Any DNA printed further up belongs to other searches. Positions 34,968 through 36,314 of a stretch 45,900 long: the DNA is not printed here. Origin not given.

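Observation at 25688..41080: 15-kb sugar-nucleotide tailoring block that matches no characterised pathway I can name: a candidate route to a C-/O-methylated deoxy higher-carbon or branched sugar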

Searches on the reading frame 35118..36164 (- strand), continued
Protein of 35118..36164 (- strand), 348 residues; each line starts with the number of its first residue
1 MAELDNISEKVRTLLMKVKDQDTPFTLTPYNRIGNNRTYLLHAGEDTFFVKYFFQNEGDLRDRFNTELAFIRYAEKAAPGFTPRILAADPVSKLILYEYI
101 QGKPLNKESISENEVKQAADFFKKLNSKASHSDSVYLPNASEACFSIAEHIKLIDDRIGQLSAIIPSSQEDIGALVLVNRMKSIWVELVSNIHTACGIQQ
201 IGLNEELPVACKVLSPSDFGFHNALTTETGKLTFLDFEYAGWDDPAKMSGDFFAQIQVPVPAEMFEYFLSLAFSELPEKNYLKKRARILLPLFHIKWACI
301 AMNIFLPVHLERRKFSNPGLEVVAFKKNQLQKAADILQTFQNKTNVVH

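Call 35: find_homologous_proteins(query=window:35118-36164:-, max_evalue=1e-10)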
Query window:35118-36164:- (348 aa): 7200 proteins with E <= 1e-10 among 8000 candidates; the best 120 are listed.
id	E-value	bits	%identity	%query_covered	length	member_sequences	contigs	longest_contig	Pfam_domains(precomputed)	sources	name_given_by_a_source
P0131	1.6e-213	726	92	100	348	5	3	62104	-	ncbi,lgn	-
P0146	8.2e-124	431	57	97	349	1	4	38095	-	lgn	-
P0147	1.8e-123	430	56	100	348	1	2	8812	-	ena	-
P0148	3.2e-123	429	58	94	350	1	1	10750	-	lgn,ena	-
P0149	3.7e-123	429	56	100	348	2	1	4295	-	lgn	-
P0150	3.2e-122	426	55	98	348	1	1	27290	PF01636.30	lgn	-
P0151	6.2e-117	408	98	54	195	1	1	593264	-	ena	-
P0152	1.6e-116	407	53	97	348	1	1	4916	-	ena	-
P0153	2.4e-116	407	54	100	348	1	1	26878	-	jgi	-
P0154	1.2e-113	398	52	96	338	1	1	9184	PF01636.30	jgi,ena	-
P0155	8.1e-112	392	53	100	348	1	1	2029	-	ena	-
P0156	4.4e-111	389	51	100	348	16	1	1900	-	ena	-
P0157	2.2e-90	321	44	99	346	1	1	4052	PF01636.30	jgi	jgi:Ser/Thr protein kinase RdoA (MazF antagonist)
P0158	2.6e-90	321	47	91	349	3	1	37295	PF01636.30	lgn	-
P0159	3.3e-90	321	48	93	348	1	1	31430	PF01636.30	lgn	-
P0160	1.3e-89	319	45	99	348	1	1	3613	PF01636.30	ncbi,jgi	jgi:hypothetical protein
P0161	4.9e-88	313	45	99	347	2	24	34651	PF01636.30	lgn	-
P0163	7.6e-88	313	46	93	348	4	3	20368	PF01636.30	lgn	-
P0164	1.1e-87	312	48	90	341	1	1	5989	PF01636.30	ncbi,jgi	jgi:hypothetical protein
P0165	2.0e-87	311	49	89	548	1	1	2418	PF01636.30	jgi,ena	-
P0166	2.1e-87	311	46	96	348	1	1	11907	PF01636.30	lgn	-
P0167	3.9e-87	311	47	91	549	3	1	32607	PF01636.30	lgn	-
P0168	4.9e-87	310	44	98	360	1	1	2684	PF01636.30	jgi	jgi:hypothetical protein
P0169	5.1e-87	310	45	100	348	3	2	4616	PF01636.30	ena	-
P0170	8.0e-87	309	48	89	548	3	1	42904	PF01636.30,PF12710.14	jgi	jgi:Phosphotransferase enzyme family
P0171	9.3e-87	309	46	93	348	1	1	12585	PF01636.30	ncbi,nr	ncbi:MAG: aminoglycoside phosphotransferase family protein [Proteobacteria bacterium]|nr:aminoglycos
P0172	1.1e-86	309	46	91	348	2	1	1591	PF01636.30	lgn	-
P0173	1.2e-86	309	45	97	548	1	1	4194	PF01636.30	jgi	jgi:hypothetical protein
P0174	1.4e-86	309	44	100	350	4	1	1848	PF01636.30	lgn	-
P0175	1.7e-86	308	46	96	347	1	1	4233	PF01636.30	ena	-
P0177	1.8e-86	308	47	89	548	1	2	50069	PF01636.30,PF12710.14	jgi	jgi:Phosphotransferase enzyme family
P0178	1.8e-86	308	47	93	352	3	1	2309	PF01636.30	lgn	-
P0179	2.7e-86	308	48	91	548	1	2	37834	PF01636.30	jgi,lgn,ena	-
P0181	4.2e-86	307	46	90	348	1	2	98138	PF01636.30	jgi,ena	-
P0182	4.7e-86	307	43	97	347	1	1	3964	PF01636.30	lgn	-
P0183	4.7e-86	307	46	93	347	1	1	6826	PF01636.30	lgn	-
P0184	4.9e-86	307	43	100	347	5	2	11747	PF01636.30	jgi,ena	-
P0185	5.2e-86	307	44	98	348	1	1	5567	PF01636.30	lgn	-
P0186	7.2e-86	306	48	90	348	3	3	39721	PF01636.30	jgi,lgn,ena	jgi:hypothetical protein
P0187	7.4e-86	306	44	98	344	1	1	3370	PF01636.30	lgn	-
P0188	1.1e-85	306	44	96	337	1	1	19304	PF01636.30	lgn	-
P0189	1.2e-85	306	42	100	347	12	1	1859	PF01636.30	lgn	-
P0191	1.4e-85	305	43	95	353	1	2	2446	PF01636.30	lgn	-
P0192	1.5e-85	305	43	98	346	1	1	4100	PF01636.30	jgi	jgi:hypothetical protein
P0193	1.5e-85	305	43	98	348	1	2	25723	PF01636.30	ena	-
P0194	1.5e-85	305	43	98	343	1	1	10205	PF01633.27,PF01636.30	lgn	-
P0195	1.6e-85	305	43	98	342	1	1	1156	PF01636.30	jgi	jgi:hypothetical protein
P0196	1.6e-85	305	44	97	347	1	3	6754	PF01636.30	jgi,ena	-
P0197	2.3e-85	305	46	92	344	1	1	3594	PF01633.27,PF01636.30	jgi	-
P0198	2.3e-85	305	43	100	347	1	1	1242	PF01636.30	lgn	-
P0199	2.6e-85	305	45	96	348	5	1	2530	PF01636.30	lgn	-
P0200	3.3e-85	304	47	89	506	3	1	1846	PF01636.30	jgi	jgi:hypothetical protein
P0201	3.7e-85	304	43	97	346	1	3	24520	PF01636.30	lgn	-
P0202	4.0e-85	304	48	90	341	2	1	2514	PF01636.30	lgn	-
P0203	4.1e-85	304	46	95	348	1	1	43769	PF01636.30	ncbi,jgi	jgi:hypothetical protein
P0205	5.9e-85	303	47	91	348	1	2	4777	PF01636.30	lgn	-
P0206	7.3e-85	303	45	97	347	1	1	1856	PF01636.30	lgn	-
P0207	7.4e-85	303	45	95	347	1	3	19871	PF01636.30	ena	-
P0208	8.0e-85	303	45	97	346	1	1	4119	PF01633.27,PF01636.30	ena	-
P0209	8.3e-85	303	44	97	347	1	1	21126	PF01636.30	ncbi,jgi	jgi:hypothetical protein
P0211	9.1e-85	303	45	95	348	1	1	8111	PF01636.30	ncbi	-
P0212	9.3e-85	303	44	93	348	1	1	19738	PF01636.30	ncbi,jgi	jgi:hypothetical protein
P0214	1.1e-84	303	44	98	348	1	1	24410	PF01636.30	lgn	-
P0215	1.1e-84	302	45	98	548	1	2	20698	PF01636.30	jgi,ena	jgi:hypothetical protein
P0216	1.5e-84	302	42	98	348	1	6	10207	PF01636.30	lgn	-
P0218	2.0e-84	302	47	93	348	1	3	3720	PF01636.30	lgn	-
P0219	2.2e-84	301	43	100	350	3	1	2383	PF01636.30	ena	-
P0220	2.7e-84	301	42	100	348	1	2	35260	PF01636.30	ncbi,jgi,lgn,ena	jgi:hypothetical protein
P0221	3.4e-84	301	46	91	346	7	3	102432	PF01636.30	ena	-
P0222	4.3e-84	301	43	99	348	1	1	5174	PF01636.30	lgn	-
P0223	5.1e-84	300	46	90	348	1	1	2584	PF01636.30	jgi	jgi:hypothetical protein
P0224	5.2e-84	300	43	100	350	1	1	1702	PF01636.30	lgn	-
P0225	5.5e-84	300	45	90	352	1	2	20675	PF01636.30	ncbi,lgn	-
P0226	7.0e-84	300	43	97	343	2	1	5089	PF01636.30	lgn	-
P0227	1.1e-83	299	47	90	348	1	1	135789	PF01636.30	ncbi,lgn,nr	ncbi:MAG: aminoglycoside phosphotransferase family protein [Sulfuritalea sp.]|nr:aminoglycoside phos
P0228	1.1e-83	299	44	97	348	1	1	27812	PF01636.30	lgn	-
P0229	1.1e-83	299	42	99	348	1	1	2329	PF01636.30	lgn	-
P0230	1.7e-83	299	42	100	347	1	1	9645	PF01636.30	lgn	-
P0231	1.9e-83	298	43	99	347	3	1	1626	PF01636.30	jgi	-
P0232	1.9e-83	298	47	92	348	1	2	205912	PF01636.30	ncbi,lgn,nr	ncbi:MAG: phosphotransferase [Gammaproteobacteria bacterium]|nr:phosphotransferase [Gammaproteobacte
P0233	2.1e-83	298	43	96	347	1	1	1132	PF01636.30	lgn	-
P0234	2.6e-83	298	45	93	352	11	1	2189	PF01636.30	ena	-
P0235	2.7e-83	298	43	97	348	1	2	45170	PF01636.30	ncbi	-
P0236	3.4e-83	298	43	97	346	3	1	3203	PF01636.30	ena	-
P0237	3.8e-83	297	46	90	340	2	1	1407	PF01636.30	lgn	-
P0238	4.7e-83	297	47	91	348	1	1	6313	PF01636.30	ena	-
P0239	4.9e-83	297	44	91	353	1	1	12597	PF01636.30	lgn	-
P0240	5.2e-83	297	42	100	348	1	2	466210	PF01636.30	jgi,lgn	jgi:hypothetical protein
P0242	6.0e-83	297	44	91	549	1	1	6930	PF01636.30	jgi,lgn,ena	-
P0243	6.8e-83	297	45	96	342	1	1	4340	PF01633.27,PF01636.30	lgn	-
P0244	7.7e-83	296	42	98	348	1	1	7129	PF01636.30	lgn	-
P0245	8.0e-83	296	47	88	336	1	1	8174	PF01636.30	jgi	jgi:thiamine kinase-like enzyme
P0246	8.6e-83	296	42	98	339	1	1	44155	PF01636.30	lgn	-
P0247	8.9e-83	296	43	98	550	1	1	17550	PF01636.30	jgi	jgi:hypothetical protein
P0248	9.4e-83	296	44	93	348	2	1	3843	PF01636.30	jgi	-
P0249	1.2e-82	296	45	89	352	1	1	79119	PF01636.30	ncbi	-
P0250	1.2e-82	296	43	99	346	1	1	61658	PF01636.30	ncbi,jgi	jgi:hypothetical protein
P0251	1.2e-82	296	43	99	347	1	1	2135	PF01636.30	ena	-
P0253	1.6e-82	295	44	93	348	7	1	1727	PF01636.30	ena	-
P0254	1.7e-82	295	45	89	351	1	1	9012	PF01636.30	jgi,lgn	-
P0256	2.4e-82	295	44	98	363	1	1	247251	PF01636.30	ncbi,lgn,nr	ncbi:MAG: hypothetical protein JWL63_510 [Rhodocyclales bacterium]|nr:hypothetical protein [Rhodocyc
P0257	2.4e-82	295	44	91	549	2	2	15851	PF01636.30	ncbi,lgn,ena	-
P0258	2.7e-82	295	45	90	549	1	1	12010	PF01636.30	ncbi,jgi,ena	jgi:hypothetical protein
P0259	2.8e-82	295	47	93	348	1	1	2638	PF01636.30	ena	-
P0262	3.6e-82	294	43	98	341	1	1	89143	PF01636.30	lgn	-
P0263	3.7e-82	294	43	90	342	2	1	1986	PF01636.30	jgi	-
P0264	5.0e-82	294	42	98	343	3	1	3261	PF01636.30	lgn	-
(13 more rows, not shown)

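Call 36: search_dna_similar(query=window:35118-36164:-, collection=plasmids, mode=protein, max_evalue=1e-10, max_rows=25)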
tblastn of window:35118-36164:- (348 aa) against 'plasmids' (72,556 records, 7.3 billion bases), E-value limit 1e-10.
Records with a match: 1; places in all: 1; records where one place covers at least 80% of the query: 1.
Best place of each record, by identity: <60% 1.
By first word of the organism name: Solidesulfovibrio 1.
By predicted mobility (MOB-suite, as given by PLSDB): non-mobilizable 1.
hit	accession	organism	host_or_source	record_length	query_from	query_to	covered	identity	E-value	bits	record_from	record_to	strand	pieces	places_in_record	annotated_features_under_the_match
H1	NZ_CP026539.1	Solidesulfovibrio carbinolicus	-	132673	48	338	84%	28.5%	6e-26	116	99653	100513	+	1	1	aminoglycoside phosphotransferase family protein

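Call 37: get_annotated_region(hit=H1, flank=14000)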
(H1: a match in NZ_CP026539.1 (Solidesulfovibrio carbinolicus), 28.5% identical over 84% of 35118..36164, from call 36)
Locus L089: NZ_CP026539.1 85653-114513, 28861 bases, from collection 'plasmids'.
description: Solidesulfovibrio carbinolicus strain DSM 3852 plasmid pDCAR1, complete sequence
organism: Solidesulfovibrio carbinolicus (NCBI taxid 296842)
taxonomy: Bacteria; Thermodesulfobacteriota; Desulfovibrionia; Desulfovibrionales; Desulfovibrionaceae; Solidesulfovibrio; Solidesulfovibrio carbinolicus
host: -; source: -; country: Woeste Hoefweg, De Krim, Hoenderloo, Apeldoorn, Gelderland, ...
typing (MOB-suite, as given by PLSDB): non-mobilizable
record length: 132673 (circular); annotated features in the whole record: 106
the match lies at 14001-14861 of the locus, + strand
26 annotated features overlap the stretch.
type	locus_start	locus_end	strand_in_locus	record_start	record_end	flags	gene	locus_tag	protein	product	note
CDS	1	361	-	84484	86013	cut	-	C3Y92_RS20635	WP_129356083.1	PfkB family carbohydrate kinase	-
CDS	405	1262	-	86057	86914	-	-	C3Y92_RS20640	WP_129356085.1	N-acetylneuraminate synthase family protein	GO:0016051 - carbohydrate biosynthetic process [Evidence IEA]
CDS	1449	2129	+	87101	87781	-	pseF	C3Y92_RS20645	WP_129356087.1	pseudaminic acid cytidylyltransferase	-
CDS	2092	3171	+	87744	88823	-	-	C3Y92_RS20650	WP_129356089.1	acylneuraminate cytidylyltransferase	-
CDS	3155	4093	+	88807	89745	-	-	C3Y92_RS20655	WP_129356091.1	class I SAM-dependent methyltransferase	-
CDS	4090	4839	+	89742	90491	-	fabG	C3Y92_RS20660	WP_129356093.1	3-oxoacyl-ACP reductase FabG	-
CDS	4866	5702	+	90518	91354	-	-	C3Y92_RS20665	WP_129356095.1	transketolase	-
CDS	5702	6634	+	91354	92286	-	-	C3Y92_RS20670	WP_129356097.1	transketolase C-terminal domain-containing protein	-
CDS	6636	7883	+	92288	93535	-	-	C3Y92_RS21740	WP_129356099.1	class I SAM-dependent methyltransferase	GO:0032259 - methylation [Evidence IEA]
CDS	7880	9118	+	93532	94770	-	-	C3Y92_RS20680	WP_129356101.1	ATP-grasp domain-containing protein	-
CDS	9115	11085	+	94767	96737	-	-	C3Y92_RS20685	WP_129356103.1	glycoside hydrolase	-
CDS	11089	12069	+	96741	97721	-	pseB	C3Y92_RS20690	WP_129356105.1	UDP-N-acetylglucosamine 4,6-dehydratase (inverting)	-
CDS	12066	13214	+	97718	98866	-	pseC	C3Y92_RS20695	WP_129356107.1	UDP-4-amino-4, 6-dideoxy-N-acetyl-beta-L-altrosamine transaminase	-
CDS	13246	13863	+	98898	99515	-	-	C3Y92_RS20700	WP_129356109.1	hypothetical protein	-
CDS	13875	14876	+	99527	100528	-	-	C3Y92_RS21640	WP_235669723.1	aminoglycoside phosphotransferase family protein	-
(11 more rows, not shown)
